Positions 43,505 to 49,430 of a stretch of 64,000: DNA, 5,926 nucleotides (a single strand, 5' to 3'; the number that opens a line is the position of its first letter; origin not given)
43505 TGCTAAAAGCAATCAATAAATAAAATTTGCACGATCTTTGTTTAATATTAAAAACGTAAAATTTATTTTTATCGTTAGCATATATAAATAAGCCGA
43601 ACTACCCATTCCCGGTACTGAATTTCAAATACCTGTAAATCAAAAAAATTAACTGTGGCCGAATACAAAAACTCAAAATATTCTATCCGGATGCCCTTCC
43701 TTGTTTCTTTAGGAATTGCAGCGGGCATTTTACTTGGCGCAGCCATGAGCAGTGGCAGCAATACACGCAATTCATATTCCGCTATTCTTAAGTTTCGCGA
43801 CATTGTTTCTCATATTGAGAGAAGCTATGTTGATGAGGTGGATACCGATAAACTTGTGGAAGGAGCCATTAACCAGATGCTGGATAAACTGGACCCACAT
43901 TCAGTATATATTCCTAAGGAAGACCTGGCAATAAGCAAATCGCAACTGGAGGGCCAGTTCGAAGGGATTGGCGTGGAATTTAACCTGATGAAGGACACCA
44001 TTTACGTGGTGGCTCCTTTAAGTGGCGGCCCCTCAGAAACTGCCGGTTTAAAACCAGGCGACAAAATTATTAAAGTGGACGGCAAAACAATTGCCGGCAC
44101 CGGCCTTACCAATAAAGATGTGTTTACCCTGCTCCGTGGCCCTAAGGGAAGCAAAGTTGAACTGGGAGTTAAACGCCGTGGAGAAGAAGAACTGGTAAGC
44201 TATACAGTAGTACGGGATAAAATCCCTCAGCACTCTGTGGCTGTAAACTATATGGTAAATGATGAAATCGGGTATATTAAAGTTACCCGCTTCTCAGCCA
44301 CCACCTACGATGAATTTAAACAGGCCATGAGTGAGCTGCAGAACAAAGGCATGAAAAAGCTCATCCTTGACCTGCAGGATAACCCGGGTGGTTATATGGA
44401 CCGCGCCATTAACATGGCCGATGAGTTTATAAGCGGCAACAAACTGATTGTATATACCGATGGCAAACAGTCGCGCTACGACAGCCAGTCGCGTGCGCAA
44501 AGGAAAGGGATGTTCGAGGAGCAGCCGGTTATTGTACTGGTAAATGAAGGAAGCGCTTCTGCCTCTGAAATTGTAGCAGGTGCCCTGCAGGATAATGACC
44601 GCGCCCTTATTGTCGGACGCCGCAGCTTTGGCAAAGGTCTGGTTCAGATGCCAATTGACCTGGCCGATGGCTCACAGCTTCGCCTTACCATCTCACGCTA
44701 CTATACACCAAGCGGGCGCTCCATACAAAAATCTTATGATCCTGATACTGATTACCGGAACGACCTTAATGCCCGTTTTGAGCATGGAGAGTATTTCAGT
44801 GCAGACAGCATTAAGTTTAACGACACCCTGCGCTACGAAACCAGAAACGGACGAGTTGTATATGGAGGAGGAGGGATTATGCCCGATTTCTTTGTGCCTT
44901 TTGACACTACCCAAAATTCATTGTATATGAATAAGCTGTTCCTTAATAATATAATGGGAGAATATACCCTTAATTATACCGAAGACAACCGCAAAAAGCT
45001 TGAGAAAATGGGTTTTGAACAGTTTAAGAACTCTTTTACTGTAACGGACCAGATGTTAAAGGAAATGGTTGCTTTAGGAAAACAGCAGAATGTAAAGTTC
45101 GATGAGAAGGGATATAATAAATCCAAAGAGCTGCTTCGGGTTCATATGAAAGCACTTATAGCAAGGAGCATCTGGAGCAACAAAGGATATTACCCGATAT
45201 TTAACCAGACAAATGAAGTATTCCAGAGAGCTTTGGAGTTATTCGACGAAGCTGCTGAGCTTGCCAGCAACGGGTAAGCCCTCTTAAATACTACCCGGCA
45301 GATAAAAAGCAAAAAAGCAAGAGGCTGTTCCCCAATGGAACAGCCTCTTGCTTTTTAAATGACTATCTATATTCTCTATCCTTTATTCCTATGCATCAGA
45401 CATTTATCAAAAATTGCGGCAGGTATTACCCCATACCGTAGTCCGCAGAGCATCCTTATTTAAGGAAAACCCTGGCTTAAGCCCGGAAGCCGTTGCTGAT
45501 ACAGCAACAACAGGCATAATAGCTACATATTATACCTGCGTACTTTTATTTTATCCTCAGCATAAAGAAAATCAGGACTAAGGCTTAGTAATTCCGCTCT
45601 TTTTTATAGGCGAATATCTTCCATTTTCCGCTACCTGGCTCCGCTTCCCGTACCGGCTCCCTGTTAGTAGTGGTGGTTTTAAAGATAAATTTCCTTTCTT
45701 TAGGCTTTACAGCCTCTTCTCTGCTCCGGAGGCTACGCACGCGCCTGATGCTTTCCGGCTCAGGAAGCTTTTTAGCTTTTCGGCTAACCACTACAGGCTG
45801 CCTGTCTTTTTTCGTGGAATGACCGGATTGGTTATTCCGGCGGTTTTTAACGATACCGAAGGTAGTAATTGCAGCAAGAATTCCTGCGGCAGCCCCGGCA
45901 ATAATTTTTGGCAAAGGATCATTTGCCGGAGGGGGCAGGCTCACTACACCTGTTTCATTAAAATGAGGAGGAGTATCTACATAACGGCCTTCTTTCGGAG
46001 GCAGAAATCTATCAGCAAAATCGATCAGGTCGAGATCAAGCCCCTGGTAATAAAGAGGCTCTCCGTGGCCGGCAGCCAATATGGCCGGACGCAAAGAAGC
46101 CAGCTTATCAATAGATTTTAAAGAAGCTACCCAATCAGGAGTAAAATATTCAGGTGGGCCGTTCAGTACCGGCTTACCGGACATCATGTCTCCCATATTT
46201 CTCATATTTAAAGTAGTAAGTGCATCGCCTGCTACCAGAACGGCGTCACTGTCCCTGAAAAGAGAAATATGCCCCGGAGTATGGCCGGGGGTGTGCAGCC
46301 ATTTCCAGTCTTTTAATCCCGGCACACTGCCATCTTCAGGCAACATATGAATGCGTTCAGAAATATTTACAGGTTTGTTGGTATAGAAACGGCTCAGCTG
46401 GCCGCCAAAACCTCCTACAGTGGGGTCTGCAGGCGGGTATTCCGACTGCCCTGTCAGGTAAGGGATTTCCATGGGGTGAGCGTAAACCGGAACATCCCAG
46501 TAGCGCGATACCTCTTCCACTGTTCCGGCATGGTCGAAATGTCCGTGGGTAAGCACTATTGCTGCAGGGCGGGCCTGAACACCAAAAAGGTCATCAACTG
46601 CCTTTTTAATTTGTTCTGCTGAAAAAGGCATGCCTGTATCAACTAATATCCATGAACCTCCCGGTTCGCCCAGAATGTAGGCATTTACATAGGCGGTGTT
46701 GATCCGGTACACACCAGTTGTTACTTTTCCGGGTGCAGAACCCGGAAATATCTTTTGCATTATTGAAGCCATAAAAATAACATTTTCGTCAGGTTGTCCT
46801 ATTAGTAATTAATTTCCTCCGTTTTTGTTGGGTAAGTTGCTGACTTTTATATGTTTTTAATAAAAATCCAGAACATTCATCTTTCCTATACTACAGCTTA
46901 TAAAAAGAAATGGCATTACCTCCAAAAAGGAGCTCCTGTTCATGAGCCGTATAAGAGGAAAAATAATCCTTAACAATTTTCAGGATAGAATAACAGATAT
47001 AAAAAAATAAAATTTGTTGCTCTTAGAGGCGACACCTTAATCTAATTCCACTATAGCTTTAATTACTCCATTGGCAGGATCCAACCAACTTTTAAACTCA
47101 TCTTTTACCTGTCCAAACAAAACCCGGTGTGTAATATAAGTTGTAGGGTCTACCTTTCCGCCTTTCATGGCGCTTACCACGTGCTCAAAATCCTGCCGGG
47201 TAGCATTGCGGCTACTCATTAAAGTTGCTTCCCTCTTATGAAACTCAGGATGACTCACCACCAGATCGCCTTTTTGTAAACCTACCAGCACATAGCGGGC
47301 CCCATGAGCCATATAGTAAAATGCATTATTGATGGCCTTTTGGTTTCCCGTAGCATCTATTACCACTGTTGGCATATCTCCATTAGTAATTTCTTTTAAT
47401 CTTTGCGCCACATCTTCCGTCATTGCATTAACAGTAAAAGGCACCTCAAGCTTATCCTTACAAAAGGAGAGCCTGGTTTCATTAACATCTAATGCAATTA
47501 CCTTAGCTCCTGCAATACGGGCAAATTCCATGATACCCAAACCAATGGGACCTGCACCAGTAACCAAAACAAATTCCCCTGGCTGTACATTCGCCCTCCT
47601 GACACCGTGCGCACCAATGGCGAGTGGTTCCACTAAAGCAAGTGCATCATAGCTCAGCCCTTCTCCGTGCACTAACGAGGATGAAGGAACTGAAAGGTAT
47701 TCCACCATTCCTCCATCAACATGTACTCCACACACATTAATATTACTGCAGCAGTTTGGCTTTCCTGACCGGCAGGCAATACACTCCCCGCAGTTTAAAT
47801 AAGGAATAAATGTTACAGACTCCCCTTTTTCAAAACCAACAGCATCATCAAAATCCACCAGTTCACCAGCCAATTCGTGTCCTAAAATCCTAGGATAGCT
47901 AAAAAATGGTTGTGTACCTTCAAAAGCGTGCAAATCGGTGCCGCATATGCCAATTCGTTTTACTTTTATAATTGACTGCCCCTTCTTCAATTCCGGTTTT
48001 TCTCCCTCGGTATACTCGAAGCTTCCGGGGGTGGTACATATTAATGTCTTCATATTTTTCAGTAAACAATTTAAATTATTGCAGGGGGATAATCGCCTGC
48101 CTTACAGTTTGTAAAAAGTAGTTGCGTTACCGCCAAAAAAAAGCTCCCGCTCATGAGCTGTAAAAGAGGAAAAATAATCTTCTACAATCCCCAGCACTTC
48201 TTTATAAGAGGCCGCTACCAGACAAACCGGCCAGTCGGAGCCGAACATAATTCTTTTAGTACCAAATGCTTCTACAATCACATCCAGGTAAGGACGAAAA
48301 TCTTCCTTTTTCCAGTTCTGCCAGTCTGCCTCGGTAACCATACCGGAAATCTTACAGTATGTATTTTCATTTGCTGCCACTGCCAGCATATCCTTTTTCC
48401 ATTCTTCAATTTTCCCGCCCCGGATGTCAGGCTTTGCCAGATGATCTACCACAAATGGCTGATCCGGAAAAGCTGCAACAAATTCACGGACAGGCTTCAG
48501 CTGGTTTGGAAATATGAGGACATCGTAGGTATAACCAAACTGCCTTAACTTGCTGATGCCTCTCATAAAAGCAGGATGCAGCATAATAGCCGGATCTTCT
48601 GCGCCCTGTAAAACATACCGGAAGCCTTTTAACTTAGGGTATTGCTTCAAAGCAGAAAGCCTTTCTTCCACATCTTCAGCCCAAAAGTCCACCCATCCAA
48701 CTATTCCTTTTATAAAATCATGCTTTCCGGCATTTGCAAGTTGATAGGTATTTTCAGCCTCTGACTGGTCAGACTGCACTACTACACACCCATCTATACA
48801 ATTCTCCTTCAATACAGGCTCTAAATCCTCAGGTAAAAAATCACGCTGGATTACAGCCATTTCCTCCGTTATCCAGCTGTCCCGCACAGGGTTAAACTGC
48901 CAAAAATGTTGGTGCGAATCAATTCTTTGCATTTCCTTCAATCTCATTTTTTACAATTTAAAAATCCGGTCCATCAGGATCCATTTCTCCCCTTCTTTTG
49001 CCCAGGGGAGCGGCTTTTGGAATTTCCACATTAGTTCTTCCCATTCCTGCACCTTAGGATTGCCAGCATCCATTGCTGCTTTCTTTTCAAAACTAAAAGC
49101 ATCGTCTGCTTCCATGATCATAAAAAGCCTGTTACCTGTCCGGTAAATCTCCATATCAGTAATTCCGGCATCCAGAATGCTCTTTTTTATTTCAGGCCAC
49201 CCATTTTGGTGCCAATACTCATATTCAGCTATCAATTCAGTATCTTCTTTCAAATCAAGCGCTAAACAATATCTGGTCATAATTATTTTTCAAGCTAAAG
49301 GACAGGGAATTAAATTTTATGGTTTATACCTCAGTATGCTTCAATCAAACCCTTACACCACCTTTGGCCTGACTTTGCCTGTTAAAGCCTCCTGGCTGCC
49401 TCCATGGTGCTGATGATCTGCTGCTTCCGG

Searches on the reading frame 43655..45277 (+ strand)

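Call 54: search_protein_families(library=pfam, proteins=[window:43655-45277:+], max_evalue=0.001)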
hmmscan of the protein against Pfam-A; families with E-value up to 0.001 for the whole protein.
window:43655-45277:+ (540 aa): 5 families
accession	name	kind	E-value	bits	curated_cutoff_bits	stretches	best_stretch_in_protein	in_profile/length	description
PF03572.23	Peptidase_S41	-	3.5e-55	186.5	24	1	205-365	2-163/165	Peptidase family S41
PF13180.12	PDZ_2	-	1.3e-11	45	27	1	104-182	2-77/80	PDZ domain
PF17820.7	PDZ_6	-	4.6e-11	42.7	27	1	118-174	2-54/54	PDZ domain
PF22694.1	CtpB_N-like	-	8.5e-11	42.6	27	1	35-89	29-84/85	Activating protease CtpB N-terminal domain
PF00595.29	PDZ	-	1.4e-08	35.4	23.2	1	103-172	10-80/81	PDZ domain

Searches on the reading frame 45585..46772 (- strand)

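Call 54: search_protein_families(library=pfam, proteins=[window:45585-46772:-], max_evalue=0.001)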
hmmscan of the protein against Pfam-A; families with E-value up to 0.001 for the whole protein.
window:45585-46772:- (395 aa): 2 families
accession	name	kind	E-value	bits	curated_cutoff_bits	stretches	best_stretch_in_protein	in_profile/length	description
PF00753.33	Lactamase_B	-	2.2e-35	122.8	22.7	1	28-236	5-196/196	Metallo-beta-lactamase superfamily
PF12706.13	Lactamase_B_2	-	6.1e-07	29.7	27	1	41-118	2-82/200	Beta-lactamase superfamily domain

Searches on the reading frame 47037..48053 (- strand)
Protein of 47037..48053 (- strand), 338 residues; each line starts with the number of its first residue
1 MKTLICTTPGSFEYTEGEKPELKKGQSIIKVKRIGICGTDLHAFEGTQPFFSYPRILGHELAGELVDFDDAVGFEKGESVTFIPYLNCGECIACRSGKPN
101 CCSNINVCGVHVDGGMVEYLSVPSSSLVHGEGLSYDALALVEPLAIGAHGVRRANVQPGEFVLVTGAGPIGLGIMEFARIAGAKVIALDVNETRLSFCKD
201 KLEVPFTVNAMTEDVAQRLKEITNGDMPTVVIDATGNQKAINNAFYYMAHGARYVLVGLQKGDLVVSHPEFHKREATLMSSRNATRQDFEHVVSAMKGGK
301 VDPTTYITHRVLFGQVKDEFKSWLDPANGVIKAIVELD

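Call 54: search_protein_families(library=pfam, proteins=[window:47037-48053:-], max_evalue=0.001)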
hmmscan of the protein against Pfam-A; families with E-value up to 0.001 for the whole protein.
window:47037-48053:- (338 aa): 5 families
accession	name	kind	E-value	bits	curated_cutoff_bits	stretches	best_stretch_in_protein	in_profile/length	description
PF00107.32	ADH_zinc_N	-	2.2e-25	89.5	31.8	1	169-296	1-127/129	Zinc-binding dehydrogenase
PF08240.17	ADH_N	-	3.8e-24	85.4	23.5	1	24-128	2-100/104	Alcohol dehydrogenase GroES-like domain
PF16912.11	Glu_dehyd_C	-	6.8e-08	32.7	34.9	1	141-337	7-211/211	Glucose dehydrogenase C-terminus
PF13602.12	ADH_zinc_N_2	-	0.00031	22.1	27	1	209-304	8-106/134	Zinc-binding dehydrogenase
PF01262.27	AlaDh_PNT_C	-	0.00062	19.7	23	1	156-208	26-78/214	Alanine dehydrogenase/PNT, C-terminal domain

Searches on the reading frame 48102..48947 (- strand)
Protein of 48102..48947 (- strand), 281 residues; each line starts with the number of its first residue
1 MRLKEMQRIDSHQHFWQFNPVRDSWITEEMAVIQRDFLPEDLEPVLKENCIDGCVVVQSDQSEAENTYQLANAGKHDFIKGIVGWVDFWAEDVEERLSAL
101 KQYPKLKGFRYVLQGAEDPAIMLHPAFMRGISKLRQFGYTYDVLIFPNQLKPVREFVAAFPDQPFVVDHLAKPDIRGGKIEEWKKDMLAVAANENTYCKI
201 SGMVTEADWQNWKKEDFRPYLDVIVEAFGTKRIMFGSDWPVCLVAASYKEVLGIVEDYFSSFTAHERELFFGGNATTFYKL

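Call 54: search_protein_families(library=pfam, proteins=[window:48102-48947:-], max_evalue=0.001)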
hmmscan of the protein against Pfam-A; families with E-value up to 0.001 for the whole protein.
window:48102-48947:- (281 aa): 1 family
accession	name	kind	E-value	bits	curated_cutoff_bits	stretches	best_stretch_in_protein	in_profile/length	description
PF04909.20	Amidohydro_2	-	1.1e-40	140.6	26.4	1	9-281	1-289/289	Amidohydrolase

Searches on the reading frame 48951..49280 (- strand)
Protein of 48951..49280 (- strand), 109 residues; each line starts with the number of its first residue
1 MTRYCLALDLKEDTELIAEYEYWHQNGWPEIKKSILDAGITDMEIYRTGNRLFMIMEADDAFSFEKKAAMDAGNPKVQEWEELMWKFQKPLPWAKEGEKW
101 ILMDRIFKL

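Call 54: search_protein_families(library=pfam, proteins=[window:48951-49280:-], max_evalue=0.001)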
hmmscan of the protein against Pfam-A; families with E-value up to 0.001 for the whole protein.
window:48951-49280:- (109 aa): 1 family
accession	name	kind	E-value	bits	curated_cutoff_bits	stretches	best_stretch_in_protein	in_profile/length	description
PF05336.19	rhaM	-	4.3e-33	114.1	23.4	1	3-109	1-105/105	L-rhamnose mutarotase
